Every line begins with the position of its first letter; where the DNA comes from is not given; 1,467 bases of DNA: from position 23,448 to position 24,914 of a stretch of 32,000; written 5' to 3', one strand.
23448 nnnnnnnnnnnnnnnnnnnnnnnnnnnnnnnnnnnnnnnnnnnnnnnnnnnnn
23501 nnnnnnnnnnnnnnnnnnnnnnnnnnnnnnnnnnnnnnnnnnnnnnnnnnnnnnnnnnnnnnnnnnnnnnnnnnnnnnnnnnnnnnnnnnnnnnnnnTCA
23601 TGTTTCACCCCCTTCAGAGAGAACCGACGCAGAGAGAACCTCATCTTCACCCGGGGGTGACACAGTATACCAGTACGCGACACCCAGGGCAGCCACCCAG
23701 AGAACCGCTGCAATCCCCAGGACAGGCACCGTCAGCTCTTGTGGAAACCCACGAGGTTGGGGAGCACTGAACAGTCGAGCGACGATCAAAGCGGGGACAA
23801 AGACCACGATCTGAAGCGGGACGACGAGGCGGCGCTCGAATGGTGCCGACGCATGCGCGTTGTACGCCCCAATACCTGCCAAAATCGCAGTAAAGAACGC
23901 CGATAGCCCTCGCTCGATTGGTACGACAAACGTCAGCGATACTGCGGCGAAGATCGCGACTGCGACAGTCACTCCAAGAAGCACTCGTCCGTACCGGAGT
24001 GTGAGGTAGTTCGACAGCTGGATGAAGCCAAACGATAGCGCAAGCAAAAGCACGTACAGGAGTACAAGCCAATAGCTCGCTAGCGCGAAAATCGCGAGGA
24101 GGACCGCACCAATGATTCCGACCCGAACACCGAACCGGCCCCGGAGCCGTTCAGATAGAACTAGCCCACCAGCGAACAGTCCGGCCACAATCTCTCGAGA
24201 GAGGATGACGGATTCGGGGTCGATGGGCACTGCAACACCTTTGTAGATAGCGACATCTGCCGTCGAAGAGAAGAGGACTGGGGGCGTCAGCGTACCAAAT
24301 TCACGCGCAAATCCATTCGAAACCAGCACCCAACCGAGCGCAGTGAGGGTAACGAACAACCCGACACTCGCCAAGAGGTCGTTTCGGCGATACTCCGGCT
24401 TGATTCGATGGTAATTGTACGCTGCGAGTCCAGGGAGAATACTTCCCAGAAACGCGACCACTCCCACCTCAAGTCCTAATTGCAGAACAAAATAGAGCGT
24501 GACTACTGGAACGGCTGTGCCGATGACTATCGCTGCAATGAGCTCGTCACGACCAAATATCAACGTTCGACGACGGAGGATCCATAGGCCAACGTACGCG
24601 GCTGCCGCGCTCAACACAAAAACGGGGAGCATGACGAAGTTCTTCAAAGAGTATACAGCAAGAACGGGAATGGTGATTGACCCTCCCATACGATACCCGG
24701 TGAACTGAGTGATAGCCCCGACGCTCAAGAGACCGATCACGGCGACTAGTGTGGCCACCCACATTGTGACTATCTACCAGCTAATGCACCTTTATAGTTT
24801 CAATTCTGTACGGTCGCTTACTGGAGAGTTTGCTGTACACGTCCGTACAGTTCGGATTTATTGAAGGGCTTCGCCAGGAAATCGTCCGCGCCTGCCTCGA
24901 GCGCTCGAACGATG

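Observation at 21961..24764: CapC-like / CapB-like gene pair: candidate archaeal poly-gamma-glutamate-type polymer synthase with a minimal, rearranged architecture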

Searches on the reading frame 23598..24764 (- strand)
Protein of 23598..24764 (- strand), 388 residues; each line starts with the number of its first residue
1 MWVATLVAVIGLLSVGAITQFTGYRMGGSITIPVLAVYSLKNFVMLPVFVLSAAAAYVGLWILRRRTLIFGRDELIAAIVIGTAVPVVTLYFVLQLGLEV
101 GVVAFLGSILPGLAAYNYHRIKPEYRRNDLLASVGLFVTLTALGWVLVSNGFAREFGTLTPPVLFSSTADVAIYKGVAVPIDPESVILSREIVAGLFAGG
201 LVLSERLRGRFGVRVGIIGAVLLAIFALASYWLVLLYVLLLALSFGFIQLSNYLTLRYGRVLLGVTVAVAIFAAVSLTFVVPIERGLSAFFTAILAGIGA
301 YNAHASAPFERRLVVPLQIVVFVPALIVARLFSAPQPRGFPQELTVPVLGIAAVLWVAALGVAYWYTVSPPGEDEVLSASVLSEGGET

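Call 3: search_protein_families(library=pfam, proteins=[window:23598-24764:-], max_evalue=1)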
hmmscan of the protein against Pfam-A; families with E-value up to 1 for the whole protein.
window:23598-24764:- (388 aa): 1 family
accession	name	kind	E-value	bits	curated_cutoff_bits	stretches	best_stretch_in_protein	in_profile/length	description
PF14102.11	Caps_synth_CapC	-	3.1e-27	95.8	27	2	10-125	1-117/119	Capsule biosynthesis CapC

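Call 4: search_protein_families(library=ncbifam, proteins=[window:23598-24764:-], max_evalue=1)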
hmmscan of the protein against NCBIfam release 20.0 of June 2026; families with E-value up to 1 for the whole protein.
window:23598-24764:- (388 aa): 0 families

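Call 16: search_solved_structures(query=window:23598-24764:-, max_evalue=10, show_alignments=2)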
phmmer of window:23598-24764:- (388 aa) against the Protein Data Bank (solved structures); distinct sequences matched with E-value up to 10: 1.
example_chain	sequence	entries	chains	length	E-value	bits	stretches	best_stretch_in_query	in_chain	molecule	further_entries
4xdi_A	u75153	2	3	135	1.4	11.5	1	284-354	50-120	Chlamydomonas reinhardtii THB1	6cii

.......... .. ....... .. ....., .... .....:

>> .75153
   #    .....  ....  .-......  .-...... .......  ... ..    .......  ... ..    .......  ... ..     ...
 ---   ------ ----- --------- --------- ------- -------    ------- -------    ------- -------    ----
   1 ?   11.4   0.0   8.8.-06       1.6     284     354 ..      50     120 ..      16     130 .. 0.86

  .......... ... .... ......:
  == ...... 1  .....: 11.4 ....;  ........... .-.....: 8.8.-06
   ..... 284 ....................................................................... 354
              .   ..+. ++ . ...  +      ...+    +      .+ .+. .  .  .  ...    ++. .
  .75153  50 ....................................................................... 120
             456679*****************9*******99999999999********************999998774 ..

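Call 25: find_homologous_proteins(query=window:23598-24764:-)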
Query window:23598-24764:- (388 aa): 178 proteins with E <= 0.001 among 8000 candidates; the best 120 are listed.
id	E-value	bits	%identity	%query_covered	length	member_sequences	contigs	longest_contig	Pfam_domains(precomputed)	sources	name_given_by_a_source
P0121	9.3e-226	767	96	100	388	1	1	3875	PF14102.12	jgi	jgi:hypothetical protein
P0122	4.2e-222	755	94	100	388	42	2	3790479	PF14102.12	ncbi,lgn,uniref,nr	ncbi:hypothetical protein C488_19032 [Natrinema pellirubrum DSM 15624]|uniref:Capsule biosynthesis C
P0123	6.5e-222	755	95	99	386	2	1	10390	PF14102.12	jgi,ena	-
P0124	2.3e-215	733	90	100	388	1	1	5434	PF14102.12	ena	-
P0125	5.2e-210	716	88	100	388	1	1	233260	PF14102.12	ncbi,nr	ncbi:hypothetical protein HTG_13380 [Natrinema mahii]|nr:hypothetical protein HTG_13380 [Natrinema m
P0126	2.3e-208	710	87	100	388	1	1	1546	PF14102.12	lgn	-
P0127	1.3e-203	695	90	94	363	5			PF14102.12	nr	nr:poly-gamma-glutamate biosynthesis protein PgsC/CapC [Halapricum salinum]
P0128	1.3e-191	655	81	100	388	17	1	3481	PF14102.12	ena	-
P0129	6.3e-179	613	76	100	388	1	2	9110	PF14102.12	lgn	-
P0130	3.4e-173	594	73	100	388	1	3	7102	PF14102.12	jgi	jgi:hypothetical protein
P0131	6.2e-160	551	69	100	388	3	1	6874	PF14102.12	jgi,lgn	jgi:hypothetical protein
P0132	4.9e-158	545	68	100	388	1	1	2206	PF14102.12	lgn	-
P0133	3.8e-157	542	68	100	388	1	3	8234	PF14102.12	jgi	jgi:hypothetical protein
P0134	7.8e-157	541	67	100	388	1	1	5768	PF14102.12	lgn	-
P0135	9.4e-156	537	66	100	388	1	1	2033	PF14102.12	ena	-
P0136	6.7e-153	528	67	97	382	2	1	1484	PF14102.12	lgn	-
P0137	4.6e-152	525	65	99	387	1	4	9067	PF14102.12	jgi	jgi:hypothetical protein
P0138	5.3e-152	525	66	100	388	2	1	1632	PF14102.12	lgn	-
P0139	1.7e-151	523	64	100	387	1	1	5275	PF14102.12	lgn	-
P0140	2.2e-151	523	64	99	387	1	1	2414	PF14102.12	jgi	jgi:hypothetical protein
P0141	2.3e-151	523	64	99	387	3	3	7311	PF14102.12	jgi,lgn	jgi:hypothetical protein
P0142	5.0e-151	521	63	100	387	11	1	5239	PF14102.12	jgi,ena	-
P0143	2.9e-150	519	66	99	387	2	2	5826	PF14102.12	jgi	jgi:hypothetical protein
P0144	4.9e-150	518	65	99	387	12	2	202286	PF14102.12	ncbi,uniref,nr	ncbi:poly-gamma-glutamate biosynthesis protein PgsC/CapC [Halobellus marinus]|uniref:poly-gamma-glut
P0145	8.4e-150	517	64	100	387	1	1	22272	PF14102.12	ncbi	-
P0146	2.9e-149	516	64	99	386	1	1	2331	PF14102.12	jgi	jgi:hypothetical protein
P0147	1.3e-148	514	63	99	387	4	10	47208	PF14102.12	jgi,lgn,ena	jgi:hypothetical protein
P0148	1.5e-148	513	63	100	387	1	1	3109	PF14102.12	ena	-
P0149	3.0e-148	512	63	100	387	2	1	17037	PF14102.12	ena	-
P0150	6.1e-148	511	63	100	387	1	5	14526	PF14102.12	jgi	jgi:hypothetical protein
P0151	1.2e-147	510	62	99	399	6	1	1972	PF14102.12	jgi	jgi:hypothetical protein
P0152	3.7e-147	509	63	99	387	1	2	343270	PF14102.12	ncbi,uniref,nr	ncbi:poly-gamma-glutamate biosynthesis protein PgsC/CapC [Halovenus rubra]|uniref:Poly-gamma-glutama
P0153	6.5e-147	508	64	100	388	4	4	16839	PF14102.12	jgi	jgi:hypothetical protein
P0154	1.4e-146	507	63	100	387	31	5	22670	PF14102.12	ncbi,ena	-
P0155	3.7e-146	505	63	100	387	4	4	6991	PF14102.12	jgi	jgi:hypothetical protein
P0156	4.5e-146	505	63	100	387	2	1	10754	PF14102.12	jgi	jgi:hypothetical protein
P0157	4.9e-146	505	61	100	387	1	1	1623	PF14102.12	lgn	-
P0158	6.3e-146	505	63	99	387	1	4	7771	PF14102.12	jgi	jgi:hypothetical protein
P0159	8.2e-146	504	63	99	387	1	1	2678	PF14102.12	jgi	jgi:hypothetical protein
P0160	1.4e-145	504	64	99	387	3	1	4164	PF14102.12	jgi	jgi:hypothetical protein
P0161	1.5e-145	503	62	100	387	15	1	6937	PF14102.12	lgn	-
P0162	9.0e-145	501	63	99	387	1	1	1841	PF14102.12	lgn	-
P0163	1.2e-144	500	63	100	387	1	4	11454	PF14102.12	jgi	jgi:hypothetical protein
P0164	1.2e-144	500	62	99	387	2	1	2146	PF14102.12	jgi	jgi:hypothetical protein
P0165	3.6e-144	499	63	99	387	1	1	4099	PF14102.12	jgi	jgi:hypothetical protein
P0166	4.0e-144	499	62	99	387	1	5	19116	PF14102.12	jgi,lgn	jgi:hypothetical protein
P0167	5.4e-144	498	62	100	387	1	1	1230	PF14102.12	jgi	jgi:hypothetical protein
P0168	1.3e-143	497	61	100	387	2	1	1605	PF14102.12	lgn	-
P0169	1.1e-142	494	63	100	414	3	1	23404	PF14102.12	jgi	jgi:hypothetical protein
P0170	5.3e-142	492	62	99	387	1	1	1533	PF14102.12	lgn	-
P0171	2.3e-140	486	61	100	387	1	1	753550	PF14102.12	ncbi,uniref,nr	ncbi:poly-gamma-glutamate biosynthesis protein PgsC/CapC [Haloarchaeobius amylolyticus]|uniref:poly-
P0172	6.8e-139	482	62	99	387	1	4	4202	PF14102.12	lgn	-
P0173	1.7e-136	474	61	99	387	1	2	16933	PF14102.12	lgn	-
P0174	7.3e-134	465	59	99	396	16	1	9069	PF14102.12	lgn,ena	-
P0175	2.4e-130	453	60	100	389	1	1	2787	PF14102.12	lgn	-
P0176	1.0e-128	448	59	100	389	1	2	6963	PF14102.12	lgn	-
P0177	1.7e-128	447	57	100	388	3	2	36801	PF14102.12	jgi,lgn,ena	-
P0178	1.8e-128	447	59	99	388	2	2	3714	PF14102.12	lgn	-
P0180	6.9e-127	442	57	100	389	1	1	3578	PF14102.12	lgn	-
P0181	1.9e-126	441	54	100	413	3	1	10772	PF14102.12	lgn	-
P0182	2.2e-126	440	59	100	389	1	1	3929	PF14102.12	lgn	-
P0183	5.6e-126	439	58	100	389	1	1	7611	PF14102.12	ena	-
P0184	1.4e-125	438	55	100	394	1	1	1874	PF14102.12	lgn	-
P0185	5.8e-124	432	59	99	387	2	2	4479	PF14102.12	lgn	-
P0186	9.2e-124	432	56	100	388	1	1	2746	PF14102.12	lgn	-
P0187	5.4e-123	429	58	100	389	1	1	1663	PF14102.12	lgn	-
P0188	1.3e-122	428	57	99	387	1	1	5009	PF14102.12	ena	-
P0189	1.3e-122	428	57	100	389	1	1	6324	PF14102.12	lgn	-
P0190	1.6e-122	428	56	100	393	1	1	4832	PF14102.12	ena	-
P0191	2.2e-122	427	56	100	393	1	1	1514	PF14102.12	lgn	-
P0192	7.8e-122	425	55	100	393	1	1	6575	PF14102.12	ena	-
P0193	9.2e-122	425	55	100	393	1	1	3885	PF14102.12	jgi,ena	jgi:hypothetical protein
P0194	1.0e-121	425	55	100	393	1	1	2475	PF14102.12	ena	-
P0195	1.9e-121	424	55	100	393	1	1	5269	PF14102.12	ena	-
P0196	2.2e-121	424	55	100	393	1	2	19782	PF14102.12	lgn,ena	-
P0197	3.9e-121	423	55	100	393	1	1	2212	PF14102.12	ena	-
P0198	4.5e-121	423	54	100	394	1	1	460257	PF14102.12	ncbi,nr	ncbi:MAG: poly-gamma-glutamate biosynthesis protein PgsC/CapC [Halobacteriales archaeon]|nr:poly-gam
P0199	6.1e-121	423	54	100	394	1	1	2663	PF14102.12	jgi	jgi:hypothetical protein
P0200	7.8e-121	422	57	100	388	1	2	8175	PF14102.12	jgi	-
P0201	2.3e-120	421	53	100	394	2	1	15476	PF14102.12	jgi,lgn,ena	jgi:hypothetical protein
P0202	9.7e-120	419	57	99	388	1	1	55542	PF14102.12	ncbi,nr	ncbi:hypothetical protein BRD00_05535 [Halobacteriales archaeon QS_8_69_26]|nr:MAG: hypothetical pro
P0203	9.8e-120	419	53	100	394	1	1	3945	PF14102.12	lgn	-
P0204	3.1e-119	417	53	100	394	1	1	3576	PF14102.12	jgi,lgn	jgi:hypothetical protein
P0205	3.4e-119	417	53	100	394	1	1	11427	PF14102.12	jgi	jgi:hypothetical protein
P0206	9.0e-119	415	54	100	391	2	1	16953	PF14102.12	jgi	jgi:hypothetical protein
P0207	6.1e-118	413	53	99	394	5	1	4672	PF14102.12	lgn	-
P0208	1.0e-117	412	54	100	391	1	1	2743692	PF14102.12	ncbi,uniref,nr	ncbi:poly-gamma-glutamate biosynthesis protein PgsC/CapC [Halorubrum sp. PV6]|uniref:poly-gamma-glut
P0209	4.3e-117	410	54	99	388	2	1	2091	PF14102.12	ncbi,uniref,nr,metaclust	ncbi:hypothetical protein AUR66_19915 [Haloferax profundi]|uniref:Capsule biosynthesis CapC n=1 Tax=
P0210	1.6e-116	408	53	100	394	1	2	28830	PF14102.12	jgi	-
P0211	2.1e-115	404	54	100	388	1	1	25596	PF14102.12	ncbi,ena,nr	ncbi:hypothetical protein BRD18_05255 [Halobacteriales archaeon SW_7_71_33]|nr:MAG: hypothetical pro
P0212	1.1e-113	399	63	79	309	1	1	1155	PF14102.12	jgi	-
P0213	5.6e-113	396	52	100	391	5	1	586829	PF14102.12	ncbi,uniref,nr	ncbi:hypothetical protein EGH24_05885 [Halonotius terrestris]|uniref:Capsule biosynthesis CapC n=1 T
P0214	7.5e-113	396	53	100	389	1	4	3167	PF14102.12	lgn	-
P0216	4.2e-112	393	53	99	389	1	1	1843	PF14102.12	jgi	jgi:hypothetical protein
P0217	1.2e-111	392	52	99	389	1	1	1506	PF14102.12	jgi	-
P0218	1.4e-111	392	53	99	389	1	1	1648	PF14102.12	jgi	jgi:hypothetical protein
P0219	3.3e-111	390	52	99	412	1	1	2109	PF14102.12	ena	-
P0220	3.7e-111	390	52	100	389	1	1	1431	PF14102.12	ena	-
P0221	4.8e-111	390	53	99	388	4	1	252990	PF14102.12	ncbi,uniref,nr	ncbi:poly-gamma-glutamate biosynthesis protein PgsC/CapC [Haloferax marisrubri]|uniref:Capsule biosy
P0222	1.6e-109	385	51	99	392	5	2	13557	PF14102.12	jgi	-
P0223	2.3e-107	378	51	99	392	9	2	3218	PF14102.12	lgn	-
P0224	1.1e-106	376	50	100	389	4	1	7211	PF14102.12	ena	-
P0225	3.8e-106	374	51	100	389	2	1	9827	PF14102.12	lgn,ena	-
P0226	1.1e-105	372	50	100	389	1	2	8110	PF14102.12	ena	-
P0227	3.7e-105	371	53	97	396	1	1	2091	PF14102.12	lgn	-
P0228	5.2e-105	370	53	95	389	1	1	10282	PF14102.12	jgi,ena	-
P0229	1.0e-104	369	50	100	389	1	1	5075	PF14102.12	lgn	-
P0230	1.8e-103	365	52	91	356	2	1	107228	PF14102.12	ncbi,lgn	-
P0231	7.7e-103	363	49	95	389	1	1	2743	PF14102.12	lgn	-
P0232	2.1e-102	362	50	100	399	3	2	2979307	PF14102.12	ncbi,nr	ncbi:poly-gamma-glutamate biosynthesis protein PgsC/CapC [Halopelagius longus]|nr:poly-gamma-glutama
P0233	1.3e-101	359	49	99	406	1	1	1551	PF14102.12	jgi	jgi:hypothetical protein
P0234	2.2e-101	358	49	100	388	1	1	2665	PF14102.12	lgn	-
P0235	3.1e-101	358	48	99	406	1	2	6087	PF14102.12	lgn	-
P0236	1.4e-99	352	51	99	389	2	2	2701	PF14102.12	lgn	-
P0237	6.5e-98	347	49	100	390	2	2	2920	PF14102.12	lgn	-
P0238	8.2e-98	346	49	100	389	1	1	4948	PF14102.12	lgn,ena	-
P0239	1.6e-97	345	49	100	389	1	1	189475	PF14102.12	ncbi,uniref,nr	ncbi:poly-gamma-glutamate biosynthesis protein PgsC/CapC [Halobellus rufus]|uniref:poly-gamma-glutam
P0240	9.2e-97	343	49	100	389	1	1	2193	PF14102.12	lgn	-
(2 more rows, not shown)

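Call 57: list_cluster_members(proteins=[P0001, P0051, window:23598-24764:-, window:21961-23601:-])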
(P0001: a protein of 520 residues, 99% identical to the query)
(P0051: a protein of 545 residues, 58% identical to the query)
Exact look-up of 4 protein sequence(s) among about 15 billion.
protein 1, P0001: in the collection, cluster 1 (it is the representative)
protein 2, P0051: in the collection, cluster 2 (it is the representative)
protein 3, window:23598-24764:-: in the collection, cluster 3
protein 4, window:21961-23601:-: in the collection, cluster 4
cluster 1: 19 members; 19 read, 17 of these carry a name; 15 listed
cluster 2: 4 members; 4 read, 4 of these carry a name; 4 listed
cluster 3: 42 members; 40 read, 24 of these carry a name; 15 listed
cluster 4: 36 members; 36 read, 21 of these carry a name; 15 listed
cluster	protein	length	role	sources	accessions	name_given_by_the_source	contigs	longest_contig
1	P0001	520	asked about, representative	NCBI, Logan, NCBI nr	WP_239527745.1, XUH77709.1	Mur ligase family protein [Haloferax volcanii] | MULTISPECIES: Mur ligase family protein [Haloferax]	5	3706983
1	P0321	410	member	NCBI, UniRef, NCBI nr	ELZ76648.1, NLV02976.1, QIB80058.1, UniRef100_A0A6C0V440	Mur ligase [Haloferax volcanii] | Mur ligase n=6 Tax=Haloferax volcanii TaxID=2246 RepID=A0A6C0V440_HALVO | Mur ligase family CapB protein [Haloferax lucentense DSM 14919]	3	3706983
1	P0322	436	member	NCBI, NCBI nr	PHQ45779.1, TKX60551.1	Mur ligase [Halorubrum sp. ASP1] | Mur ligase [Halorubrum sp. C3]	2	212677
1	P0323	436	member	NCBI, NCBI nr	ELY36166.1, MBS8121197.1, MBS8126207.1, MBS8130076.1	Mur ligase [Haloferax volcanii] | Mur ligase family CapB protein [Haloferax volcanii DS2]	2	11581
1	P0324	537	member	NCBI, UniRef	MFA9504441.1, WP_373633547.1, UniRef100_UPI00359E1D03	Mur ligase family CapB protein [Natrinema sp. H-ect1] | Mur ligase family CapB protein n=1 Tax=Natrinema sp. H-ect1 TaxID=3242700 ...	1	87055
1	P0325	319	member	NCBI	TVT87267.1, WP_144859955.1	Mur ligase, partial [Haloferax volcanii]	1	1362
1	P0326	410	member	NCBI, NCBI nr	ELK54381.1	Mur ligase family CapB protein [Haloferax sp. BAB-2207]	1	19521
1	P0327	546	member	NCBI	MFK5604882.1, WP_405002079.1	Mur ligase family CapB protein [Haloferax volcanii]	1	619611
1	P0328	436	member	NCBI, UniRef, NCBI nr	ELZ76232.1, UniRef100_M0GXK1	Mur ligase family CapB protein [Haloferax gibbonsii ATCC 33959] | Mur ligase family CapB protein n=2 Tax=Haloferax gibbonsii TaxID=35746 RepID=M0GXK1_HALGM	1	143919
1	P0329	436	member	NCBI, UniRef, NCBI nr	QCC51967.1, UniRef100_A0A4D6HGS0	Mur ligase [Halapricum salinum] | Mur ligase n=1 Tax=Halapricum salinum TaxID=1457250 RepID=A0A4D6HGS0_9EURY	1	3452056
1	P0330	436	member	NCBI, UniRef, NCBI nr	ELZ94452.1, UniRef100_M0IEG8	Mur ligase family CapB protein [Haloferax volcanii JCM 10717] | Mur ligase family CapB protein n=2 Tax=Haloferax volcanii TaxID=2246 RepID=M0IEG8_HALVO | Mur ligase family CapB protein [Haloferax alexandrinus JCM 10717]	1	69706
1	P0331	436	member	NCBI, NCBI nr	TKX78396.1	Mur ligase [Halorubrum sp. SD626R]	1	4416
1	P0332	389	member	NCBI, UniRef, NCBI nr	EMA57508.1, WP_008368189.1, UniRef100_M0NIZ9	Mur ligase family CapB protein [Halorubrum distributum JCM 13561] | Mur ligase family CapB protein n=1 Tax=Halorubrum distributum JCM 13561 TaxID=1227483 ... | Mur ligase family protein [Halorubrum litoreum]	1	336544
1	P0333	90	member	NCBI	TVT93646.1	hypothetical protein FQA18_16180, partial [Haloferax volcanii]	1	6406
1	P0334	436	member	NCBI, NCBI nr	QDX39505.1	Mur ligase (plasmid) [Salarchaeum sp. JOR-1] | Mur ligase [Salarchaeum sp. JOR-1]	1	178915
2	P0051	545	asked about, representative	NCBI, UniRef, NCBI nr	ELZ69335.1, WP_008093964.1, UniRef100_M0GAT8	Mur ligase family CapB protein [Haloferax prahovense DSM 18310] | Mur ligase family CapB protein n=1 Tax=Haloferax prahovense (strain DSM 18310 / JCM 13924 ... | Mur ligase family CapB protein [Haloferax prahovense]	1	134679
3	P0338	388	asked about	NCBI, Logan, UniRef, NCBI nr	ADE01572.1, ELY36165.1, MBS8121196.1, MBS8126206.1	poly-gamma-glutamate biosynthesis protein PgsC/CapC [Haloferax volcanii] | CapC domain protein n=3 Tax=Haloferax volcanii TaxID=2246 RepID=A0A384K8R6_HALVD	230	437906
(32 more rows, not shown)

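Call 59: predict_structure(alignment_id=A3)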
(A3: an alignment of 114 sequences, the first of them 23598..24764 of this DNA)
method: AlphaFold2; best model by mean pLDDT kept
length: 388 residues; sequences in the alignment: 114
mean_pLDDT: 87.6   pTM: 0.86
mean pLDDT of the five models: 87.6, 84.6, 84.2, 84.2, 83.8
residues with pLDDT >= 90: 234; 70-90: 119; 50-70: 26; < 50: 9
segments of 3 or more residues with pLDDT < 50: 96-100, 102-104
pLDDT, mean of each block of 10 residues (from residue 1): 94 96 91 93 87 92 90 89 72 50 59 93 94 97 94 82 89 90 77 86 90 84 93 96 97 92 96 92 88 94 90 93 95 91 94 96 85 74 57
secondary structure, 60 per line:
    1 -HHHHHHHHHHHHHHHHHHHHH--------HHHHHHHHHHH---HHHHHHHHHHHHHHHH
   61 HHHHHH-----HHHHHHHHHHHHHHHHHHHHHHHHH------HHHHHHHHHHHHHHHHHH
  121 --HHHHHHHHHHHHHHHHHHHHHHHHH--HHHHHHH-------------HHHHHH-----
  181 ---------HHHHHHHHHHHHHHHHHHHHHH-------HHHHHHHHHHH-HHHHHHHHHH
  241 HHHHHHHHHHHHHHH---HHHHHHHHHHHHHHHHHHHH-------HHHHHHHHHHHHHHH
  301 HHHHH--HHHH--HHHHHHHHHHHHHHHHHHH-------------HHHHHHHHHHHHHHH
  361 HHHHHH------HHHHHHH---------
elements in order: H2-22 H31-41 H45-66 H72-96 H103-120 H123-147 H150-156 H170-175 H190-211 H219-229 H231-255 H259-278 H286-305 H308-311 H314-332 H346-366 H373-379
